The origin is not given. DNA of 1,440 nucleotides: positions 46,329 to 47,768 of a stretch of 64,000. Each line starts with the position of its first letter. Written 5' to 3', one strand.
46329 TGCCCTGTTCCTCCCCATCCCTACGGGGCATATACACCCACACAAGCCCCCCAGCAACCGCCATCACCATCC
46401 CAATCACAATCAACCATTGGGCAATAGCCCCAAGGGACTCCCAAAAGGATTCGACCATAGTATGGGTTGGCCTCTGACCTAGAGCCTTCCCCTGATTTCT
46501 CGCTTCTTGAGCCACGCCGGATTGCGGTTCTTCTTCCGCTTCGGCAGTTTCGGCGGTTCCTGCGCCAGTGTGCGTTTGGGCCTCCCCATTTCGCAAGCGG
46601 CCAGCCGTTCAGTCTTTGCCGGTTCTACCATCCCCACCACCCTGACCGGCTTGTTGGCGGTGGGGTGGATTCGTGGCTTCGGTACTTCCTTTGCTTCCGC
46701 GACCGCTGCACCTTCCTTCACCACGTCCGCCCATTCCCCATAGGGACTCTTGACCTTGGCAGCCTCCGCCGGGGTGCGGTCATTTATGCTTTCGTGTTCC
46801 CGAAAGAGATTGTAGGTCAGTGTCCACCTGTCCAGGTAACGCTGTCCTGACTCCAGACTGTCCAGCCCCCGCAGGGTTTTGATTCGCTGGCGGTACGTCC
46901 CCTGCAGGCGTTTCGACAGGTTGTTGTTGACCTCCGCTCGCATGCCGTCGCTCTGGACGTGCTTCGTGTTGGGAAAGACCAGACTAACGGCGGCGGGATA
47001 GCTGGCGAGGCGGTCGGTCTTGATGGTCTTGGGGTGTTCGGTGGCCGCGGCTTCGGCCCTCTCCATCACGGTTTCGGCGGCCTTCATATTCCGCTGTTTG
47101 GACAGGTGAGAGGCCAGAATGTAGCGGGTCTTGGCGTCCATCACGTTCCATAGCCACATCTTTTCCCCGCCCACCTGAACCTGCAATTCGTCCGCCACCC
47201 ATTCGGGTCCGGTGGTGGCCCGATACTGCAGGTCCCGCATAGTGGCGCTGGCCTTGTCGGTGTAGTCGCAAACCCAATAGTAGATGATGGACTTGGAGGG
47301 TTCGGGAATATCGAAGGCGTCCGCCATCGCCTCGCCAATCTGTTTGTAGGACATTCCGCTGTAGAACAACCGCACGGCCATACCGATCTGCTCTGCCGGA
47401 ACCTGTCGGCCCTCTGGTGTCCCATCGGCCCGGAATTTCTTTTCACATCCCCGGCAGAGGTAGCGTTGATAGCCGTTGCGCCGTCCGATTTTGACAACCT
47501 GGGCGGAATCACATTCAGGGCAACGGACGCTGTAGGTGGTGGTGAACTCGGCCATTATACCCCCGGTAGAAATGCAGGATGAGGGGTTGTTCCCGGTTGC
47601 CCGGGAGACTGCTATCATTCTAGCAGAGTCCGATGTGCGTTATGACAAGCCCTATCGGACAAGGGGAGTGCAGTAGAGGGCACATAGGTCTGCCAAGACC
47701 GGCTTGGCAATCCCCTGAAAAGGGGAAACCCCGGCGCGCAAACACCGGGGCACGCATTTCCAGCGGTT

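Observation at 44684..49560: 4.86-kb transposon with 39-bp terminal inverted repeats and an 8-bp target duplication, carrying seven passenger ORFs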

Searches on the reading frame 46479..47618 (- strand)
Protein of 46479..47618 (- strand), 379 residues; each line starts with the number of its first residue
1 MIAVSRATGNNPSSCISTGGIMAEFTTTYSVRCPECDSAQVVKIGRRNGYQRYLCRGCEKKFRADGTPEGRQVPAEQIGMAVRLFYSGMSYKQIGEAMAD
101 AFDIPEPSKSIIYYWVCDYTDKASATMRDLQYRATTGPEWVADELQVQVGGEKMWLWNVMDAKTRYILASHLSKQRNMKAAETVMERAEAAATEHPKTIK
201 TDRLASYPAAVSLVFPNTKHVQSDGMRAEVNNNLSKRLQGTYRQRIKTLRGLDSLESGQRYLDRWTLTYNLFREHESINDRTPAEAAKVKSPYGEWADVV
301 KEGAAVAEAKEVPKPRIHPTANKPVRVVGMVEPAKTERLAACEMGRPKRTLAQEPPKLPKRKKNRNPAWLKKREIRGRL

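Call 7: search_protein_families(library=pfam, proteins=[window:46479-47555:-], max_evalue=0.1)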
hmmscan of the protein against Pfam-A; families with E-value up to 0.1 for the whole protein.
window:46479-47555:- (358 aa): 6 families
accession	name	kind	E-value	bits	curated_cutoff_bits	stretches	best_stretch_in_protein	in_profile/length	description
PF13610.12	DDE_Tnp_IS240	-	8.4e-18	65.3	27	1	118-254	3-139/139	DDE domain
PF03811.18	Zn_ribbon_InsA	-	2.3e-07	30.8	26.1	1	7-37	3-34/35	InsA N-terminal domain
PF00665.32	rve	-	3.2e-07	31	32.6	1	119-186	8-78/102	Integrase core domain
PF13683.12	rve_3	-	3.9e-06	27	26.5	1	211-262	16-67/67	Integrase core domain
PF13408.12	Zn_ribbon_recom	-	0.0025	18.6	25.3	1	10-61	6-53/58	Recombinase zinc beta ribbon domain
PF01310.23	Adeno_PVIII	-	0.099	12.7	25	0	150-211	38-100/216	Adenovirus hexon associated protein, protein VIII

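Call 8: search_protein_families(library=ncbifam, proteins=[window:46479-47555:-], max_evalue=0.1)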
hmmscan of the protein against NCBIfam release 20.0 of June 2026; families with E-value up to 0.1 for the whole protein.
window:46479-47555:- (358 aa): 10 families
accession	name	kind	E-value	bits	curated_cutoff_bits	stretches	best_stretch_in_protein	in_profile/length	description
NF033587.1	transpos_IS6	equivalog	7.8e-37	127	125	1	48-252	2-202/202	IS6 family transposase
NF033558.1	transpos_IS1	equivalog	2.4e-17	63.5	100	1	12-213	1-186/199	IS1 family transposase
NF033516.0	transpos_IS3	equivalog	5.9e-12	45.5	160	1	116-265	216-368/369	IS3 family transposase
NF050000.1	IS1_IS1595_Zn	domain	6.4e-11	42.6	28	1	12-43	1-33/34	IS1/IS1595 family N-terminal zinc-binding domain-containing protein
NF048018.1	IS256_N_4Cys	domain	7.9e-10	39.2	27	1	11-41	1-31/31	transposase-like zinc-binding domain-containing protein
NF033577.2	transpos_IS481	equivalog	1e-09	38.3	224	1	116-265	129-283/284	IS481 family transposase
NF048019.1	IS256_Zn_var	equivalog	0.00024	20.4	150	1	14-45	2-33/304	IS256 family transposase, variant Zn-binding type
NF033588.1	transpos_ISC774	exception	0.0084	15.7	200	1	55-187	19-133/195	IS6 family transposase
NF047912.1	ECs_2282_CxxC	subfamily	0.062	13.2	37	0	10-44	3-40/60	ECs_2282 family putative zinc-binding protein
NF041374.1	GDCCVxC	domain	0.07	13.4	40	0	10-43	3-36/58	GDCCVxC domain-containing (seleno)protein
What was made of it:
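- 46479..47555 (-): Transposase, 358 aa. It has an N-terminal Cys4 zinc ribbon (C12, C15, C34, C37), a DDE core (D122, D181, E215, with R222 at +7) and a C-terminal extension of about 90 aa. Zn_ribbon_InsA also hits (calls 7, 8).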

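Call 13: find_encoding_contigs(protein=window:46479-47555:-, flank=6000, max_places=10)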
Protein window:46479-47555:- (358 aa): no gene with exactly this product is on record in the collection.

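Call 15: find_homologous_proteins(query=window:46479-47555:-, max_evalue=0.00001)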
Query window:46479-47555:- (358 aa): 978 proteins with E <= 0.00001 among 7105 candidates; the best 120 are listed.
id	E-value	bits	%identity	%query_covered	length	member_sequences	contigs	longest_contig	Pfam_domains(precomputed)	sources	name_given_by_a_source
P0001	3.8e-227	771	95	100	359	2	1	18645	PF00665.33,PF03811.18,PF13610.13,PF13683.13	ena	-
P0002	3.0e-185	633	78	100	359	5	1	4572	PF00665.33,PF03811.18,PF13610.13,PF13683.13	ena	-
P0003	1.6e-164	565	71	100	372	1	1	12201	PF00665.33,PF03811.18,PF13610.13,PF13683.13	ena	-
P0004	4.9e-164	564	72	100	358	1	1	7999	PF00665.33,PF03811.18,PF13610.13,PF13683.13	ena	-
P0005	3.7e-146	505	66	95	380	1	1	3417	PF00665.33,PF03811.18,PF13610.13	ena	-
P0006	4.1e-144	498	65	97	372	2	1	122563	PF00665.33,PF03811.18,PF13610.13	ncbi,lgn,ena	-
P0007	8.3e-144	497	69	85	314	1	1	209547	PF00665.33,PF03811.18,PF13610.13,PF13683.13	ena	-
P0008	1.1e-143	497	73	81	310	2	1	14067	PF00665.33,PF03811.18,PF13610.13,PF13683.13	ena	-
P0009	1.1e-143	497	63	100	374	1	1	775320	PF00665.33,PF03811.18,PF13610.13,PF13683.13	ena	-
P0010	1.6e-143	496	63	99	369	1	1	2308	PF00665.33,PF03811.18,PF13610.13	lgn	-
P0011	7.5e-142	491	61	100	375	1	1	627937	PF00665.33,PF03811.18,PF13610.13,PF13683.13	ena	-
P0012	4.3e-141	488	62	100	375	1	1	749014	PF00665.33,PF03811.18,PF13610.13,PF13683.13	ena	-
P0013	2.2e-139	483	61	100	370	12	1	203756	PF00665.33,PF03811.18,PF13610.13,PF13683.13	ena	-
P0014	1.3e-138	480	61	100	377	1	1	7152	PF00665.33,PF03811.18,PF13610.13,PF13683.13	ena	-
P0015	3.7e-137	475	60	100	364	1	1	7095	PF00665.33,PF03811.18,PF13610.13,PF13683.13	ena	-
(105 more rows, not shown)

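Call 16: find_encoding_contigs(protein=P0001, flank=10000, max_places=5)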
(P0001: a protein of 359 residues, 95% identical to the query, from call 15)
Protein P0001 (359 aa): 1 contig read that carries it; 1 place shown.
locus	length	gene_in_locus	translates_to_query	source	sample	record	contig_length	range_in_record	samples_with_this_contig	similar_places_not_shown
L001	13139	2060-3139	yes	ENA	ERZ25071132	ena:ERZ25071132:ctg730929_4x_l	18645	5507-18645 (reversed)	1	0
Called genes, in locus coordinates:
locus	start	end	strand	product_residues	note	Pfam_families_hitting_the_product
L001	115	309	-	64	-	-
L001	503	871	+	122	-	-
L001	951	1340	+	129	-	-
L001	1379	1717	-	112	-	-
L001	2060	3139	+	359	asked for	PF03811:Zn_ribbon_InsA (weak), PF00665:rve, PF13610:DDE_Tnp_IS240, PF13683:rve_3 (weak)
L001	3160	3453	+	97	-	-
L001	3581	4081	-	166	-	-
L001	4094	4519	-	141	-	-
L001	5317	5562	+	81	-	PF18930:DUF5679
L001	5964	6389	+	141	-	-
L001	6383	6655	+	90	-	-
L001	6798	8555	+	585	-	PF03235:GmrSD_N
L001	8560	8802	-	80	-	-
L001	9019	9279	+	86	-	-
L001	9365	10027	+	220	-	PF13643:DUF4145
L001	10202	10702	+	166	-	-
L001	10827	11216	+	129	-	-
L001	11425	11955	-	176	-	PF00041:fn3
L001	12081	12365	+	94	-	-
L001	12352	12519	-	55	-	-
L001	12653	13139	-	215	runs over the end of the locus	PF13358:DDE_3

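Call 17: find_encoding_contigs(protein=P0003, flank=10000, max_places=5)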
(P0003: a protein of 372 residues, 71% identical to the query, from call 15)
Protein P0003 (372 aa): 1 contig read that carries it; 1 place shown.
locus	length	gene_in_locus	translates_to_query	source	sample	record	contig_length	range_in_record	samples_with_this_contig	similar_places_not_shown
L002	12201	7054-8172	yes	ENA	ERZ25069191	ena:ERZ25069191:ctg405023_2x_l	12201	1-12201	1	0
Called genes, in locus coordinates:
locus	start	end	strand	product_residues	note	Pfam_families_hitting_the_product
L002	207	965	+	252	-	PF00561:Abhydrolase_1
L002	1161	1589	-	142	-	-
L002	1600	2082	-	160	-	-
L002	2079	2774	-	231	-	PF02463:SMC_N, PF13175:AAA_15, PF13476:AAA_23, PF13514:AAA_27 (weak), PF13555:AAA_29 (weak), PF00005:ABC_tran (weak), PF13304:AAA_21 (weak)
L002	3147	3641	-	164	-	PF13340:DUF4096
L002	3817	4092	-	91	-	-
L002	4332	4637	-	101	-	PF05685:Uma2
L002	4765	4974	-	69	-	-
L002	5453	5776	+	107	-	-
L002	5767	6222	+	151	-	PF00378:ECH_1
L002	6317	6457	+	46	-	-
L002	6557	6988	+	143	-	-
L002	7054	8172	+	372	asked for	PF03811:Zn_ribbon_InsA (weak), PF00665:rve, PF13610:DDE_Tnp_IS240, PF13683:rve_3 (weak)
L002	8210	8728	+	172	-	-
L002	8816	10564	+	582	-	PF02384:N6_Mtase, PF01170:UPF0020, PF05175:MTS (weak), PF07669:Eco57I (faint)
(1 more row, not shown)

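Call 18: find_encoding_contigs(protein=P0004, flank=10000, max_places=5)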
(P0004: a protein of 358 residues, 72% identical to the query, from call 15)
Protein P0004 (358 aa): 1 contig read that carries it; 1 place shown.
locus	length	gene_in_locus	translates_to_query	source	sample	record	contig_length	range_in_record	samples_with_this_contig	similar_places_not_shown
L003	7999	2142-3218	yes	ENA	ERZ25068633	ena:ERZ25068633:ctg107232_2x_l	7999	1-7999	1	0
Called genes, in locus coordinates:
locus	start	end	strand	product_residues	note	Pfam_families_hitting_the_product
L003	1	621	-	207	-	?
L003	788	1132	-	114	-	-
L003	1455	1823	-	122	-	-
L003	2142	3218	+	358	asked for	PF03811:Zn_ribbon_InsA (weak), PF00665:rve (weak), PF13610:DDE_Tnp_IS240, PF13683:rve_3 (weak)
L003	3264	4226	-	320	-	PF01548:DEDD_Tnp_IS110, PF02371:Transposase_20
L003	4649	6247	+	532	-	PF01642:MM_CoA_mutase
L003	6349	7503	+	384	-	PF02771:Acyl-CoA_dh_N, PF02770:Acyl-CoA_dh_M, PF00441:Acyl-CoA_dh_1, PF08028:Acyl-CoA_dh_2, PF22924:ACOX_C_alpha1 (weak)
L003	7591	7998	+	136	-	?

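Call 32: find_related_loci(query=A1, collection=genome_contigs, flank=10000)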
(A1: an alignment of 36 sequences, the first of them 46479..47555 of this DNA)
Query A1 (358 aa) in genome_contigs; peptide patterns used: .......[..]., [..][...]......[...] (x = any residue, [..] = any of these).
224 stretches matched a pattern; 191 encode a relative of the query (tblastn E <= 1e-3); the best 80 are kept; 79 distinct loci.
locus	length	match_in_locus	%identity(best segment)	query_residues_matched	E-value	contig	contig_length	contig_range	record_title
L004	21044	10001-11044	64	1-346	2e-151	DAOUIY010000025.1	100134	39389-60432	MAG TPA_asm: Dehalococcoidia bacterium isolate S32_229 k113_136813, whole genome shotgun sequence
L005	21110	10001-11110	61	1-358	7e-146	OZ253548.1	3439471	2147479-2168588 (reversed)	MAG: Dehalococcoidia bacterium isolate 601e0476-adb4-49b6-be5a-42d8628e722d genome assembly, chromosome: 1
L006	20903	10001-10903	68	1-304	3e-139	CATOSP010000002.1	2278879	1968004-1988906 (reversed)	MAG: uncultured Dehalococcoidia bacterium isolate 286066b2-4084-4aa5-9e65-18c9001dea11 genome assembly, contig: contig_2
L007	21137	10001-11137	55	1-356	1e-128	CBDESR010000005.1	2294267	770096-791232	MAG: Dehalococcoidia bacterium isolate 12ea5684-3b4d-425b-8812-d35473491086 genome assembly, contig: contig_5, whole gen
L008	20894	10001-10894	63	1-295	4e-121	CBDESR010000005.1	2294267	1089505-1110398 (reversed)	MAG: Dehalococcoidia bacterium isolate 12ea5684-3b4d-425b-8812-d35473491086 genome assembly, contig: contig_5, whole gen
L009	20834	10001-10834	64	1-280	2e-119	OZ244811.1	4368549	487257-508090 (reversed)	MAG: Dehalococcoidia bacterium isolate b7f49ae4-3fbc-41ae-8be2-2126f258b055 genome assembly, chromosome: 1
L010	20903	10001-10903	59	1-295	3e-115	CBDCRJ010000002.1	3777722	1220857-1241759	MAG: Dehalococcoidia bacterium isolate 2d39826d-14c6-4929-8ced-310aa4e6ff2e genome assembly, contig: contig_2, whole gen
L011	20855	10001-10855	61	1-284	8e-115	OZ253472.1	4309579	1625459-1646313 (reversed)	MAG: Dehalococcoidia bacterium isolate 530a8394-237e-405c-b316-5e5b388c5070 genome assembly, chromosome: 1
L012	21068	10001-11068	52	1-352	6e-114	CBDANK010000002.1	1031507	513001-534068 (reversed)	MAG: Dehalococcoidia bacterium isolate a1dbf65f-fdea-4ccb-8455-25db03c06324 genome assembly, contig: contig_2, whole gen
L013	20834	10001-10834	61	1-280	8e-114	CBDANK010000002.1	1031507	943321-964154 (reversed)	MAG: Dehalococcoidia bacterium isolate a1dbf65f-fdea-4ccb-8455-25db03c06324 genome assembly, contig: contig_2, whole gen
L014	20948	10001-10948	56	1-314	2e-113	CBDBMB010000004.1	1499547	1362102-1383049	MAG: Dehalococcoidia bacterium isolate f924c066-0816-4e29-94a4-99ec22a44702 genome assembly, contig: contig_4, whole gen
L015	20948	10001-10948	56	1-314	2e-113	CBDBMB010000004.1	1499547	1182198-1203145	MAG: Dehalococcoidia bacterium isolate f924c066-0816-4e29-94a4-99ec22a44702 genome assembly, contig: contig_4, whole gen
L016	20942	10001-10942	54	1-315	3e-113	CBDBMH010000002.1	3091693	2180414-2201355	MAG: Dehalococcoidia bacterium isolate 54ca6173-90b9-4e1c-a49d-3e10b3dce350 genome assembly, contig: contig_2, whole gen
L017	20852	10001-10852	61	1-283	8e-113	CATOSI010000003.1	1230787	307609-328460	MAG: uncultured Dehalococcoidia bacterium isolate 741b7de0-5fbb-4305-b724-e82bd623809b genome assembly, contig: contig_3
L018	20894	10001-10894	59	1-296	4e-112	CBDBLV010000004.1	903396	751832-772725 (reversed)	MAG: Dehalococcoidia bacterium isolate ee5483b1-fc76-4e64-9a74-85ffbb356386 genome assembly, contig: contig_4, whole gen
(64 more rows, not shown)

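Call 70: search_protein_families(library=padloc, proteins=[window:46479-47555:-], max_evalue=0.01)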
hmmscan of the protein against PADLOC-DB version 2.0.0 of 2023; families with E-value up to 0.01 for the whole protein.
window:46479-47555:- (358 aa): 0 families

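Call 71: search_protein_families(library=phrogs, proteins=[window:46479-47555:-], max_evalue=0.01)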
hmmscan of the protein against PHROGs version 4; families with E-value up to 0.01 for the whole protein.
window:46479-47555:- (358 aa): 5 families
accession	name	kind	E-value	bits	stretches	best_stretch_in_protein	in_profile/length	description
phrog_157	-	integration and excision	6.4e-11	42.9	1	117-293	333-511/580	transposase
phrog_1191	-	integration and excision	2.9e-06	28.2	1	8-50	4-48/90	transposase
phrog_8463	-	integration and excision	3.8e-06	27.1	1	129-268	157-304/380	transposase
phrog_1474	-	unknown function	6.9e-05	23.9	1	10-43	60-93/99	unknown function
phrog_956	-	integration and excision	0.00057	20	1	119-298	48-231/436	transposase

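Call 76: find_encoding_contigs(protein=window:46479-47618:-, flank=10000, max_places=10)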
Protein window:46479-47618:- (379 aa): no gene with exactly this product is on record in the collection.
